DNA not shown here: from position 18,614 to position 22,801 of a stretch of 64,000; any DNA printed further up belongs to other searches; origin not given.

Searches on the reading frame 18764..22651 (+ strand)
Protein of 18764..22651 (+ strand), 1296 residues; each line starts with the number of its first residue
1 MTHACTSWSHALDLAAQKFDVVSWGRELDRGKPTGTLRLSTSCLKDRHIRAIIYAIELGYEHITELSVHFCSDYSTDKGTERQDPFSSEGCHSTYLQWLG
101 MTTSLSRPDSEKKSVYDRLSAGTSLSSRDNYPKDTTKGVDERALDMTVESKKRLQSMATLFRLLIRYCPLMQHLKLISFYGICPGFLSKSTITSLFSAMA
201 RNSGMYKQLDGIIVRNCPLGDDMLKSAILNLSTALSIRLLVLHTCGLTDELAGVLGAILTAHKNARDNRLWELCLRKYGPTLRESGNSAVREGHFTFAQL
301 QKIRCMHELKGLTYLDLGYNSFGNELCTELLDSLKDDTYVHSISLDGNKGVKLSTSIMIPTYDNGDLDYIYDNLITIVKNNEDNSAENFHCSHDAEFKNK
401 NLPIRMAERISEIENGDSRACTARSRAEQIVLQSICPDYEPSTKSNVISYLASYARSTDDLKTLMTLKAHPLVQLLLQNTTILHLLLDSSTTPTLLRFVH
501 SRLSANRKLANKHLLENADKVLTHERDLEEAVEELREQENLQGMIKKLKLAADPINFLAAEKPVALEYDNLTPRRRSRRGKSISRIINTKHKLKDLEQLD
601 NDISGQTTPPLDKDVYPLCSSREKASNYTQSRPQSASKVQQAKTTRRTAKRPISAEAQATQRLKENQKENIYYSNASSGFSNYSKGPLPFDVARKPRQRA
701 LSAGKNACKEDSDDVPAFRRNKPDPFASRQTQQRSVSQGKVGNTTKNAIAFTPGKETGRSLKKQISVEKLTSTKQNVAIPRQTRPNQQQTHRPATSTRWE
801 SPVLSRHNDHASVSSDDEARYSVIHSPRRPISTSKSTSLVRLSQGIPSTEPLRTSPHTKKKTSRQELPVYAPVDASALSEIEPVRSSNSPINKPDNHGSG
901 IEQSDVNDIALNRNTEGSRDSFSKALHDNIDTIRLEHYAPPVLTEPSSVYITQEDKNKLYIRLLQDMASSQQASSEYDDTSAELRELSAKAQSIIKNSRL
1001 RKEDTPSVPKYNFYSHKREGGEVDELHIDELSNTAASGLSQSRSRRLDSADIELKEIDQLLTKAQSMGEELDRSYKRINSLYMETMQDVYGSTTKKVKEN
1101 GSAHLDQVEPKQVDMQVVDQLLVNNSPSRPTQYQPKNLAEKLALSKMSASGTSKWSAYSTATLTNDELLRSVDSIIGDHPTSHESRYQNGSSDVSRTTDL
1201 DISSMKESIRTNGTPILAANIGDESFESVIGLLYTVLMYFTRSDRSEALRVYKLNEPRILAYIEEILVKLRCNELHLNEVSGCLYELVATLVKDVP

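Call 38: find_homologous_proteins(query=window:18764-22651:+, max_evalue=1e-10)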
Query window:18764-22651:+ (1296 aa): 7 proteins with E <= 1e-10 among 8000 candidates.
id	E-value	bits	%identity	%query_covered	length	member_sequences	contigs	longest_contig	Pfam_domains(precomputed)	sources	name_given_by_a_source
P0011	0.0e+0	2868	99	100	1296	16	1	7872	-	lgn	-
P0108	0.0e+0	2370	82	100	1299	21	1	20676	-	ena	-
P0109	0.0e+0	2265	78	100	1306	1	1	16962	-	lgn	-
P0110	0.0e+0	2173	75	100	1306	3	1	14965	-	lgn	-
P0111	3.2e-182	627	34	99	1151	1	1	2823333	-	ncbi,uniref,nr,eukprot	ncbi:hypothetical protein GMRT_10972 [Giardia muris]|uniref:Uncharacterized protein n=1 Tax=Giardia 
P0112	3.1e-176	607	47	45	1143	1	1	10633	-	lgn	-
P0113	5.0e-122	427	39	45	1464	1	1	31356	-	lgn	-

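Call 39: find_encoding_contigs(protein=P0108, flank=7000, max_places=3)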
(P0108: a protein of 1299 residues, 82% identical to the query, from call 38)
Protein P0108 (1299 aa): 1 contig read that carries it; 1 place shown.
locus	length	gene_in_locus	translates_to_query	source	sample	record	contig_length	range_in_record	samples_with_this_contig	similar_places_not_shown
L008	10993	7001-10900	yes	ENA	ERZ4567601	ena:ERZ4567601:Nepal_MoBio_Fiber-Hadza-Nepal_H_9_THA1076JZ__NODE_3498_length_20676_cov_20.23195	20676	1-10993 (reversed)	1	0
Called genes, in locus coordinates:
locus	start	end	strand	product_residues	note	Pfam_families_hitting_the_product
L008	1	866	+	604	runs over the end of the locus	PF00806:PUF (faint)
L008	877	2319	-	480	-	PF23775:Beta-prop_RIG_2nd, PF24807:WD40_CDC20-Fz, PF00400:WD40 (weak), PF23381:Beta-prop_IFT122_1st, PF24814:WD40_Prp19 (weak), PF25173:Beta-prop_WDR3_1st (weak), PF25174:Beta-prop_THOC3, PF25175:Beta-prop_WDR5, +2 more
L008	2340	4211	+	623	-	-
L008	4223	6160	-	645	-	PF02891:zf-MIZ, PF11789:zf-Nse (weak)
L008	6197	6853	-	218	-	-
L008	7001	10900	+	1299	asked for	-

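Call 40: find_encoding_contigs(protein=P0109, flank=7000, max_places=3)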
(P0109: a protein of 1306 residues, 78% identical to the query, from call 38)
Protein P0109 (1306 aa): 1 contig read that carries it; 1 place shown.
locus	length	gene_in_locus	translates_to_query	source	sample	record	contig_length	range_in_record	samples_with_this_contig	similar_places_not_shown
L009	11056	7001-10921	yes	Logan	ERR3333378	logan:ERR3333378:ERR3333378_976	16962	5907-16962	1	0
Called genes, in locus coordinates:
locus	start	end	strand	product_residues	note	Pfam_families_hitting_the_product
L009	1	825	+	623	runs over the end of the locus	PF00806:PUF (faint)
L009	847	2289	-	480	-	PF23775:Beta-prop_RIG_2nd, PF25175:Beta-prop_WDR5, PF00400:WD40 (weak), PF23381:Beta-prop_IFT122_1st, PF24807:WD40_CDC20-Fz, PF24814:WD40_Prp19 (weak), PF25173:Beta-prop_WDR3_1st (weak), PF25174:Beta-prop_THOC3, +2 more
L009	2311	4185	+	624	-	-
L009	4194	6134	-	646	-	PF02891:zf-MIZ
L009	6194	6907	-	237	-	-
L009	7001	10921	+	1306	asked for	-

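Call 41: find_encoding_contigs(protein=P0110, flank=7000, max_places=3)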
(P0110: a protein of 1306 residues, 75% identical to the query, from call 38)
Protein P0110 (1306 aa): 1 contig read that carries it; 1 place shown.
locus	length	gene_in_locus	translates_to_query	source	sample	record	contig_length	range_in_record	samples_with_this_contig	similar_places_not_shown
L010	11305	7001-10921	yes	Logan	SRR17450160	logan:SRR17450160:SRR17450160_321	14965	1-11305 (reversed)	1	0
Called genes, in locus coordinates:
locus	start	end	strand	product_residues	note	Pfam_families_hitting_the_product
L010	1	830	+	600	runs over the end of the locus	PF00806:PUF (faint)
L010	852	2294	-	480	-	PF23775:Beta-prop_RIG_2nd (weak), PF24807:WD40_CDC20-Fz, PF00400:WD40 (weak), PF23381:Beta-prop_IFT122_1st, PF24105:Beta-prop_CAF1B_HIR1 (weak), PF25173:Beta-prop_WDR3_1st, PF25174:Beta-prop_THOC3, PF25175:Beta-prop_WDR5, +3 more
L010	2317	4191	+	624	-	-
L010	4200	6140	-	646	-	PF02891:zf-MIZ, PF11789:zf-Nse (faint)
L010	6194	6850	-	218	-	-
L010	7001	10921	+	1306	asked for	-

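Call 63: list_cluster_members(proteins=[P0108])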
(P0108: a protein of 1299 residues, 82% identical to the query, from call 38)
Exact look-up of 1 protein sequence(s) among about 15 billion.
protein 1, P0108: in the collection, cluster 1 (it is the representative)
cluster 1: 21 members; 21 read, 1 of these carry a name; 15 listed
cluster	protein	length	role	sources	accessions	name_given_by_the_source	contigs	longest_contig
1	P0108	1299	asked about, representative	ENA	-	-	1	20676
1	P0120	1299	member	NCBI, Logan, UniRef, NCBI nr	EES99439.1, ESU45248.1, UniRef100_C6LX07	Hypothetical protein GSB_11932 [Giardia duodenalis] | Uncharacterized protein n=2 Tax=Giardia intestinalis TaxID=5741 RepID=C6LX07_GIAIB | Hypothetical protein GL50581_3322 [Giardia intestinalis ATCC 50581]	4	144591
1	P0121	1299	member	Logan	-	-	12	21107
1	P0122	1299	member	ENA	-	-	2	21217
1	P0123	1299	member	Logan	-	-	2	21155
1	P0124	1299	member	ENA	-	-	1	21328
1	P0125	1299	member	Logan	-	-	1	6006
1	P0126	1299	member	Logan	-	-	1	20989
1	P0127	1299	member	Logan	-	-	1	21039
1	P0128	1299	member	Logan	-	-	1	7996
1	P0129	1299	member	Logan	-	-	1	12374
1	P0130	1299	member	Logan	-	-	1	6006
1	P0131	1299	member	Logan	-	-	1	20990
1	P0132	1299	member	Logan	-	-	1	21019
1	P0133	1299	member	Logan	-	-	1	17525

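Call 65: find_encoding_contigs(protein=P0120, flank=10000, max_places=3)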
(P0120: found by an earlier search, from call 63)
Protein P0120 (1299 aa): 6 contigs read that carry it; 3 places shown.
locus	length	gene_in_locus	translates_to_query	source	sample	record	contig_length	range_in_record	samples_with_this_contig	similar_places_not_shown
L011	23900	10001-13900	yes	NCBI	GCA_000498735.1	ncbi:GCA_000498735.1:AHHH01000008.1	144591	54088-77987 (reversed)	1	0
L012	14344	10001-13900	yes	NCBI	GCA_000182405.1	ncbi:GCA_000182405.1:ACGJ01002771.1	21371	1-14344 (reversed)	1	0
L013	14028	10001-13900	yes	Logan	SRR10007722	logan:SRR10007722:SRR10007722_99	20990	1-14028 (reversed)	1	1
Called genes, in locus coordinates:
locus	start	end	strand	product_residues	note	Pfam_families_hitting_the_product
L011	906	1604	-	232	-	-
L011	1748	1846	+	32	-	-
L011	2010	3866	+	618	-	PF00806:PUF (faint)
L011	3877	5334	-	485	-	PF23775:Beta-prop_RIG_2nd (weak), PF24807:WD40_CDC20-Fz, PF23381:Beta-prop_IFT122_1st, PF24814:WD40_Prp19 (weak), PF25173:Beta-prop_WDR3_1st (weak), PF25174:Beta-prop_THOC3, PF25175:Beta-prop_WDR5, PF00400:WD40 (weak), +2 more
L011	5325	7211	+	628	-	-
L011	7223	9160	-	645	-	PF02891:zf-MIZ, PF11789:zf-Nse (weak)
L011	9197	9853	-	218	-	-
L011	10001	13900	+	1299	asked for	-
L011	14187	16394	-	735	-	PF03302:VSP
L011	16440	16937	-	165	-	-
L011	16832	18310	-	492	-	PF03302:VSP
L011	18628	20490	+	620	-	PF03302:VSP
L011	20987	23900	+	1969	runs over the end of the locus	-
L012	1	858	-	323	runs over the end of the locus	-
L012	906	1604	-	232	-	-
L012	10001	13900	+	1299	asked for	-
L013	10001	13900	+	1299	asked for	-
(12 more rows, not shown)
